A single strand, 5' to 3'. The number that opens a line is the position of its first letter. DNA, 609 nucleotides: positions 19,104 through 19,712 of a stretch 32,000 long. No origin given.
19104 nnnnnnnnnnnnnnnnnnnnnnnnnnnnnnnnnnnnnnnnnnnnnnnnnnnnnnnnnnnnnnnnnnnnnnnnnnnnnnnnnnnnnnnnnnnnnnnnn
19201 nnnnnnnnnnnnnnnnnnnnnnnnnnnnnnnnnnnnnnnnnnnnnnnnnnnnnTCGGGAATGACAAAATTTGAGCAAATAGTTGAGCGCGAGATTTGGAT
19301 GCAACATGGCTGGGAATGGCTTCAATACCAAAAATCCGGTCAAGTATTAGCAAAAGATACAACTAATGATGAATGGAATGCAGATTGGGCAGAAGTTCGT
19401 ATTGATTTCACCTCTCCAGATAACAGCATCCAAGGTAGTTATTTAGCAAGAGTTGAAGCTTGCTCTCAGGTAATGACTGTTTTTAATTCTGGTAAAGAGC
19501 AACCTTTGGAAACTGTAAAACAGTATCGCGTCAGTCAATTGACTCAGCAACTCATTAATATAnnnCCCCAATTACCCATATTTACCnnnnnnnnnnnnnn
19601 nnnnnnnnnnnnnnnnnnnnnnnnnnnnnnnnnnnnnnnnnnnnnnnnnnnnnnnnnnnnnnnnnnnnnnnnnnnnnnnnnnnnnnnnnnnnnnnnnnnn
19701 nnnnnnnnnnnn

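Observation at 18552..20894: Apd1/Aim32-type [2Fe-2S] thioredoxin-like protein and an MFS transporter translationally linked to a siderophore receptor operon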

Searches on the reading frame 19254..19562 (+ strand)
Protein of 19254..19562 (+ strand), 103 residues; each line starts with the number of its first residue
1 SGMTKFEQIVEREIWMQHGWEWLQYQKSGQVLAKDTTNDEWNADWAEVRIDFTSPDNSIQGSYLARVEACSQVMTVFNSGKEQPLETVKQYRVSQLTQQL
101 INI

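Call 81: predict_structure(alignment_id=A3)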
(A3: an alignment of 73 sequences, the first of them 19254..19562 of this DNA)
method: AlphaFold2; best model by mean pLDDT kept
length: 103 residues; sequences in the alignment: 73
mean_pLDDT: 90.9   pTM: 0.80
mean pLDDT of the five models: 90.9, 90.2, 90.1, 89.2, 88.8
residues with pLDDT >= 90: 76; 70-90: 23; 50-70: 3; < 50: 1
segments of 3 or more residues with pLDDT < 50: none
pLDDT, mean of each block of 10 residues (from residue 1): 86 97 96 90 93 95 97 81 83 96 73
secondary structure, 60 per line:
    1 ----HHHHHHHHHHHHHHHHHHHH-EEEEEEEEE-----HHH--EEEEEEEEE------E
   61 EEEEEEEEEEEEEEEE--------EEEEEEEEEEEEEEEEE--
elements in order: H5-24 E26-34 E45-53 E60-76 E85-101

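Call 83: fold_search(model_id=the predicted structure, library=pdb)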
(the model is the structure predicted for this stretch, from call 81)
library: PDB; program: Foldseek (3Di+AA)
matches with E <= 10: 259; with E <= 0.001: 0
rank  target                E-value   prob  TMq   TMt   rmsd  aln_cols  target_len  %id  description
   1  9mkb_q5               2.8e-01  0.60  0.30  0.16   8.5        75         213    9  Structure of the bacteriophage T4 portal-neck-tail complex (released 2025-12-24)
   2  9mkb_q3               2.8e-01  0.47  0.25  0.15   6.7        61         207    8  Structure of the bacteriophage T4 portal-neck-tail complex (released 2025-12-24)
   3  6baq_B                2.9e-01  0.69  0.45  0.27   7.5       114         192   13  Mus musculus BPIFA1 (released 2018-05-09)
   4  4o3v_A                2.9e-01  0.25  0.27  0.22   6.6        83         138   13  Crystal structure of a VirB8-like protein of type IV secretion system from Rickettsia typhi (released 2014-03-05)
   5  5iv5_BG               3.7e-01  0.66  0.29  0.18   6.5        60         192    8  Cryo-electron microscopy structure of the hexagonal pre-attachment T4 baseplate-tail tube complex (released 2016-05-18)
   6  6rao_A                3.7e-01  0.44  0.28  0.22  10.2        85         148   10  Cryo-EM structure of the anti-feeding prophage (AFP) baseplate, 6-fold symmetrised (released 2019-04-17)
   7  8f8q_G                4.6e-01  0.09  0.20  0.12  19.1       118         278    6  Cryo-EM structure of the CapZ-capped barbed end of F-actin (released 2023-06-07)
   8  8p94_V                4.9e-01  0.08  0.20  0.12  14.5       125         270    6  Cryo-EM structure of cortactin stabilized Arp2/3-complex nucleated actin branches (released 2024-01-03)
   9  8p94_U                5.5e-01  0.08  0.22  0.12  19.1       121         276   12  Cryo-EM structure of cortactin stabilized Arp2/3-complex nucleated actin branches (released 2024-01-03)
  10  9m8o_A                5.8e-01  0.13  0.23  0.16  15.7       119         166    9  Cryo-EM structure of bacteriophage NF5 baseplate (released 2025-12-17)
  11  9y9l_Y                5.8e-01  0.09  0.21  0.13  18.9       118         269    6  CP at the barbed end with one cofilin on second-to-last subunit (released 2026-03-04)
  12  4o3v_B                6.5e-01  0.28  0.32  0.25   7.5        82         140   12  Crystal structure of a VirB8-like protein of type IV secretion system from Rickettsia typhi (released 2014-03-05)
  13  6rao_F                6.9e-01  0.28  0.27  0.21   9.6        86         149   12  Cryo-EM structure of the anti-feeding prophage (AFP) baseplate, 6-fold symmetrised (released 2019-04-17)
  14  9m8o_F                7.3e-01  0.12  0.23  0.16  16.2       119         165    8  Cryo-EM structure of bacteriophage NF5 baseplate (released 2025-12-17)
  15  9y9l_Z                7.7e-01  0.07  0.21  0.11  14.9       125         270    8  CP at the barbed end with one cofilin on second-to-last subunit (released 2026-03-04)
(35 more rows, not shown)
